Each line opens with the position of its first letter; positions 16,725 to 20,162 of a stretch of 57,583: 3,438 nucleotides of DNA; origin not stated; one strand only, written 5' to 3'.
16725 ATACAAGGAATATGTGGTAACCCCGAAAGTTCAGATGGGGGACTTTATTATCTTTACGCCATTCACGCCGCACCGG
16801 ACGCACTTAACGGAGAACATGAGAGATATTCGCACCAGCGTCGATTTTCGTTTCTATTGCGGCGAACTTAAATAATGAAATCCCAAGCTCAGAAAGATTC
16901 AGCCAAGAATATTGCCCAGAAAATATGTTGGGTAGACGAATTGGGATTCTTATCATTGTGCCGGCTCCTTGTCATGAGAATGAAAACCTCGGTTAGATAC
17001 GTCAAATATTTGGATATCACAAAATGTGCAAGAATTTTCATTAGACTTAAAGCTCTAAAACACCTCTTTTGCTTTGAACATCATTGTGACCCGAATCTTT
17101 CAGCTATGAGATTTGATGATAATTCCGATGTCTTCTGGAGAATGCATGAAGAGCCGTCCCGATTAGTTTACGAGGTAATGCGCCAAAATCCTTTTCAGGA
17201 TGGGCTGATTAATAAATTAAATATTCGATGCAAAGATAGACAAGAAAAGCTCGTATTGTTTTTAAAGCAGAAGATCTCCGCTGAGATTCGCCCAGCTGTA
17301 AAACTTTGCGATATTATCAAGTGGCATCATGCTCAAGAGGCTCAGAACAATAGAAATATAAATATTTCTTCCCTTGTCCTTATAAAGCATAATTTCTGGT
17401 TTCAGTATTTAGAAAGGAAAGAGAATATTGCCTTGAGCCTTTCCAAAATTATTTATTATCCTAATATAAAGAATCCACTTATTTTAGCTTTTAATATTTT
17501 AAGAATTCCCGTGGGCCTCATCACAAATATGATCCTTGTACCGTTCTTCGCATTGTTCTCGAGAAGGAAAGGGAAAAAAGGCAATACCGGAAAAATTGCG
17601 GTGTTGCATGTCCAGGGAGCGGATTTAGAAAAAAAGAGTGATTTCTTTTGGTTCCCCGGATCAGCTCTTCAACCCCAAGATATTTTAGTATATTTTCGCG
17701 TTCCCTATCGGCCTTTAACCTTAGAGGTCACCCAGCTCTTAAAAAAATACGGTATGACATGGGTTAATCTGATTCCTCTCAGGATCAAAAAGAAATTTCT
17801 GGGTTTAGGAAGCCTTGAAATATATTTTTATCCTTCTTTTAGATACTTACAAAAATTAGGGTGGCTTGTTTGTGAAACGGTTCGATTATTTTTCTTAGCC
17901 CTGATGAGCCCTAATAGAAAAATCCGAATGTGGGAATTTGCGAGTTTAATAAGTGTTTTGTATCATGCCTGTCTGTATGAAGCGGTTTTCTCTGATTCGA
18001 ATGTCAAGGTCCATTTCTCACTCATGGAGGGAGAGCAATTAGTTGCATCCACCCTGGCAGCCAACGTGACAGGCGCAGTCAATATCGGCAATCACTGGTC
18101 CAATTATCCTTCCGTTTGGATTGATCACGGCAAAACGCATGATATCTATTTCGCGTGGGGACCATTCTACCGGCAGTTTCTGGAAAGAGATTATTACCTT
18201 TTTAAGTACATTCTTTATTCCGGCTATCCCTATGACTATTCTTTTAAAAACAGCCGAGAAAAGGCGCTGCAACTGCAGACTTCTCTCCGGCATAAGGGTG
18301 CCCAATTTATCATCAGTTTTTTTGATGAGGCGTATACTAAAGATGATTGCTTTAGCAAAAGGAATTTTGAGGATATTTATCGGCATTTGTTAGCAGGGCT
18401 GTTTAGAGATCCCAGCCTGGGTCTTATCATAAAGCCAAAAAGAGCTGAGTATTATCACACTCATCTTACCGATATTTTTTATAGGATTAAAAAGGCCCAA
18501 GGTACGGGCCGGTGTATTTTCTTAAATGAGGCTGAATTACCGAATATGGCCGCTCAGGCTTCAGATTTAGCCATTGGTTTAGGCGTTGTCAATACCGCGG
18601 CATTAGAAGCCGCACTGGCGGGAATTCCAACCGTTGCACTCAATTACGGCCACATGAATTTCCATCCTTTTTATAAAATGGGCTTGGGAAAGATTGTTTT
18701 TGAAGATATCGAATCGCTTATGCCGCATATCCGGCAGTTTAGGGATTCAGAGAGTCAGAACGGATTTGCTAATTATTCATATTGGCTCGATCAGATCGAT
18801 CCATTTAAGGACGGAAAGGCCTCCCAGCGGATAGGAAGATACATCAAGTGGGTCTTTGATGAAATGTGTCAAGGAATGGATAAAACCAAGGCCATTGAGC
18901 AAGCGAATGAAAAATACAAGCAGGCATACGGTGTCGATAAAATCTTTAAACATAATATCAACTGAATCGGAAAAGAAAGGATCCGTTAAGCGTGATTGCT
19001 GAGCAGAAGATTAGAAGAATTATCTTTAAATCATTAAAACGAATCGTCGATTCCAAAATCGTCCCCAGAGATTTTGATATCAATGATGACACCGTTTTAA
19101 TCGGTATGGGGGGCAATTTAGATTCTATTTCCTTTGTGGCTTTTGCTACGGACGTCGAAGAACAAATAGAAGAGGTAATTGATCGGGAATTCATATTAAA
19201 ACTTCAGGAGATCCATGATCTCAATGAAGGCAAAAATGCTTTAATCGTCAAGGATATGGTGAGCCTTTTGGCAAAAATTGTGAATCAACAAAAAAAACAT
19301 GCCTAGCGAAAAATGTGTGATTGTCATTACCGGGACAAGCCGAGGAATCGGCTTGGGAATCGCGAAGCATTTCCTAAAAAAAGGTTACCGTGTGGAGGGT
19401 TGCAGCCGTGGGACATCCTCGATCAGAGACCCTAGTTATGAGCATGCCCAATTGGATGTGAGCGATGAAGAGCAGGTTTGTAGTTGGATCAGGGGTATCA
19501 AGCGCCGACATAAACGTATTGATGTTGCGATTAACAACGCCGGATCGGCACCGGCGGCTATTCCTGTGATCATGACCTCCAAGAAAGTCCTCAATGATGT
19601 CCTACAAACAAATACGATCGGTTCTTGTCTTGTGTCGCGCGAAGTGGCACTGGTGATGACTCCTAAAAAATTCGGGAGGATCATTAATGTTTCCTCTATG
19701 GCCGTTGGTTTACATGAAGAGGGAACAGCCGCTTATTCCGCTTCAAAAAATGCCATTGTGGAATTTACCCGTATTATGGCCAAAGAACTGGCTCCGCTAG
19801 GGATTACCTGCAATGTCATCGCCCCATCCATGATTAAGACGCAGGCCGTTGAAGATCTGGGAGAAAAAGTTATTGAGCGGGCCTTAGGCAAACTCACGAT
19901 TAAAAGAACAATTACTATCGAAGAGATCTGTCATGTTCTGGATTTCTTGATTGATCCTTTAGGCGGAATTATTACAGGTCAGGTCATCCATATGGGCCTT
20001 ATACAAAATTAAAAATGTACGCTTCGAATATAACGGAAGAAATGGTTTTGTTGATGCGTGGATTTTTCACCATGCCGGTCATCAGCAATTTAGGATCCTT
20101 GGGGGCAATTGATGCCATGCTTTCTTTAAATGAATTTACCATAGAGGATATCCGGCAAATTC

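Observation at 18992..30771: Carrier-protein acyl assembly line resembling Campylobacter cj1295-cj1304, predicting methylated glyceroyl-nonulosonate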

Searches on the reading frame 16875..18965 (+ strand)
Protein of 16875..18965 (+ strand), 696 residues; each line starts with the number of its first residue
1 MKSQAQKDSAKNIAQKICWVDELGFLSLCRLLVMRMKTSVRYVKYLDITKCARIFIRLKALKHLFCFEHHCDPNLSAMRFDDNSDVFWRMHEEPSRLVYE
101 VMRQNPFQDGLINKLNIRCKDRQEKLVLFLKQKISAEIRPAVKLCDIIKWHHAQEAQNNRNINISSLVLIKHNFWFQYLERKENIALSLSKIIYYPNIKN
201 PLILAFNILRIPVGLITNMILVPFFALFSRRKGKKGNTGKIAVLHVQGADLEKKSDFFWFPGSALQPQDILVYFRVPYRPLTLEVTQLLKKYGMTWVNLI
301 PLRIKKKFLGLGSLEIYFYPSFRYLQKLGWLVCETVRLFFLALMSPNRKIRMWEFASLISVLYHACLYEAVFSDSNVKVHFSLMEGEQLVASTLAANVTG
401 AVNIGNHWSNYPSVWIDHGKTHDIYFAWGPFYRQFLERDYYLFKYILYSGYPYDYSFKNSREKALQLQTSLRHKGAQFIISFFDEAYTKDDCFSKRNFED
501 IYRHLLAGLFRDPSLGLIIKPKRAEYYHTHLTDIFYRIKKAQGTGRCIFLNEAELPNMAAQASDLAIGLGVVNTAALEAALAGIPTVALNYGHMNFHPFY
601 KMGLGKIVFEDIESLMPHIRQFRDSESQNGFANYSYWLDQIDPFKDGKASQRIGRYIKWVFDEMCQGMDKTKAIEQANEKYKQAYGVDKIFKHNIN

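Call 6: search_protein_families(library=pfam, proteins=[window:16875-18965:+], max_evalue=0.01)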
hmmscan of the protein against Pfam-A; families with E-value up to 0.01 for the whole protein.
window:16875-18965:+ (696 aa): 0 families

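Call 14: search_protein_families(library=ncbifam, proteins=[window:16875-18965:+], max_evalue=0.01)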
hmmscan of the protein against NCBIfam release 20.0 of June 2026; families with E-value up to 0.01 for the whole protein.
window:16875-18965:+ (696 aa): 1 family
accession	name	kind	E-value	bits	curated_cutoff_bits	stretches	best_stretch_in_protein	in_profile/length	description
NF046086.1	BFO_1060_trans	domain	8.2e-05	21.9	200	1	445-660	164-363/365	BFO_1060 family glycosyltransferase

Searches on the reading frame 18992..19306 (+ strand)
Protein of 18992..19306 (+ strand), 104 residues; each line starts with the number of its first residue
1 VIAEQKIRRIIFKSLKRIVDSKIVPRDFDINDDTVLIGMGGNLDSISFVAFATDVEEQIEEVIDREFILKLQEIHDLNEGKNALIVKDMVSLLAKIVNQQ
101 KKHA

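Call 4: search_protein_families(library=pfam, proteins=[window:18992-19306:+], max_evalue=0.01)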
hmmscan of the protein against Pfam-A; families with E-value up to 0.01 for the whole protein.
window:18992-19306:+ (104 aa): 0 families

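Call 13: search_protein_families(library=ncbifam, proteins=[window:18992-19306:+], max_evalue=0.01)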
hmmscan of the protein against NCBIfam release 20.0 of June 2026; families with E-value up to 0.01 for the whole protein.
window:18992-19306:+ (104 aa): 0 families

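Call 45: search_solved_structures(query=A2, max_evalue=1)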
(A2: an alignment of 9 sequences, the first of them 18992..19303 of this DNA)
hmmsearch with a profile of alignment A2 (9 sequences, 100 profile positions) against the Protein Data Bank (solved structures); distinct sequences matched with E-value up to 1: 4.
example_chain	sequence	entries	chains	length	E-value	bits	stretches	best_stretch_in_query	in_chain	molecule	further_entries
2l4b_A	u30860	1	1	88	0.00012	25.5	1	22-77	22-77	Acyl carrier protein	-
2lki_A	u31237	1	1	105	0.0052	20.3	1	25-65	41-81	Putative uncharacterized protein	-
3gzl_A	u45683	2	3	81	0.3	14.6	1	21-77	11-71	Acyl carrier protein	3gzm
2fq0_A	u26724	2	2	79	0.36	14.3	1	22-77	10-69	acyl carrier protein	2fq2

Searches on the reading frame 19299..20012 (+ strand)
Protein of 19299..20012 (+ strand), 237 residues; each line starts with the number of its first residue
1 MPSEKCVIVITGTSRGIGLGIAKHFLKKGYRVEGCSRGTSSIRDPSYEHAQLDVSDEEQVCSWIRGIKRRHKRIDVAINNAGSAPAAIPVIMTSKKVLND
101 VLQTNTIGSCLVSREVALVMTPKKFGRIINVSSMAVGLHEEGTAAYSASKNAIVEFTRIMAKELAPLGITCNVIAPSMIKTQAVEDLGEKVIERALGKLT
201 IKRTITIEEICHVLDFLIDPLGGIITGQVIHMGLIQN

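Call 4: search_protein_families(library=pfam, proteins=[window:19299-20012:+], max_evalue=0.01)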
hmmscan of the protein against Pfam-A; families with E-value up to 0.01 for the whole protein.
window:19299-20012:+ (237 aa): 4 families
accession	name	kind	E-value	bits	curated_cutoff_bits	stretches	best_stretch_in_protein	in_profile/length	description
PF13561.12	adh_short_C2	-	7.1e-43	147.3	27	1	14-232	3-231/236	Enoyl-(Acyl carrier protein) reductase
PF00106.31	adh_short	-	5.8e-41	140.6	26.6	1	7-189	2-192/195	short chain dehydrogenase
PF01370.27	Epimerase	-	4.2e-05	23.5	20.9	1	8-198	1-196/240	NAD dependent epimerase/dehydratase family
PF08659.16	KR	-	0.00014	22.3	22.6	1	9-157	4-160/180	KR domain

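Call 13: search_protein_families(library=ncbifam, proteins=[window:19299-20012:+], max_evalue=0.01)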
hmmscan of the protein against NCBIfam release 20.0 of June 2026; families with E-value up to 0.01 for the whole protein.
window:19299-20012:+ (237 aa): 227 families (the best 25 are shown)
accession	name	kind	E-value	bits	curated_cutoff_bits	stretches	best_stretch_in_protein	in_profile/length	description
TIGR01830.1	3oxo_ACP_reduc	equivalog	1.7e-44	152.3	297.75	1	9-232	2-234/239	3-oxoacyl-[acyl-carrier-protein] reductase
NF004198.0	PRK05653.1-3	equivalog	7.5e-43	146.8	296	1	7-232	9-242/248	3-oxoacyl-ACP reductase FabG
NF009466.0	PRK12826.1-2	subfamily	4e-42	144.4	222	1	6-232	4-240/248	3-oxoacyl-ACP reductase FabG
NF009464.0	PRK12824.1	subfamily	1.4e-41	142.8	269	1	7-231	4-237/245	3-oxoacyl-ACP reductase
NF005893.0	PRK07856.1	equivalog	1.2e-39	136.1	255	1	5-231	9-236/255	SDR family oxidoreductase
NF005559.1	PRK07231.1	subfamily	1.3e-38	132.9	215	1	7-231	6-242/249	glucose 1-dehydrogenase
NF004197.0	PRK05653.1-1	equivalog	1.6e-36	126.2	332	1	5-232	7-242/249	3-oxoacyl-ACP reductase FabG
NF005067.0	PRK06484.1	equivalog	3.4e-35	121.6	713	1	5-230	9-245/524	short chain dehydrogenase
NF005753.0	PRK07577.1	equivalog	7.1e-35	120.6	310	1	7-231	5-227/237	SDR family oxidoreductase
NF040605.2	mycolic_FabG1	exception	1.3e-34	120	420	1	8-231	4-224/233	3-oxoacyl-ACP reductase FabG1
TIGR01829.1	AcAcCoA_reduct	subfamily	1.5e-34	119.7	302.1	1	7-231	2-235/242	acetoacetyl-CoA reductase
NF009468.0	PRK12826.1-4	equivalog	6e-33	114.6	318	1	7-230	9-241/256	SDR family oxidoreductase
NF004823.0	PRK06179.1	subfamily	6e-33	114.4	310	1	3-183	3-183/271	oxidoreductase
NF053542.1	FlxB_rubin_SDR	equivalog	1.6e-32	113.1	340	1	8-232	3-235/239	flexirubin biosynthesis SDR family reductase FlxB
NF005878.0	PRK07825.1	subfamily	2e-32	112.6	287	1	6-183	10-191/278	short chain dehydrogenase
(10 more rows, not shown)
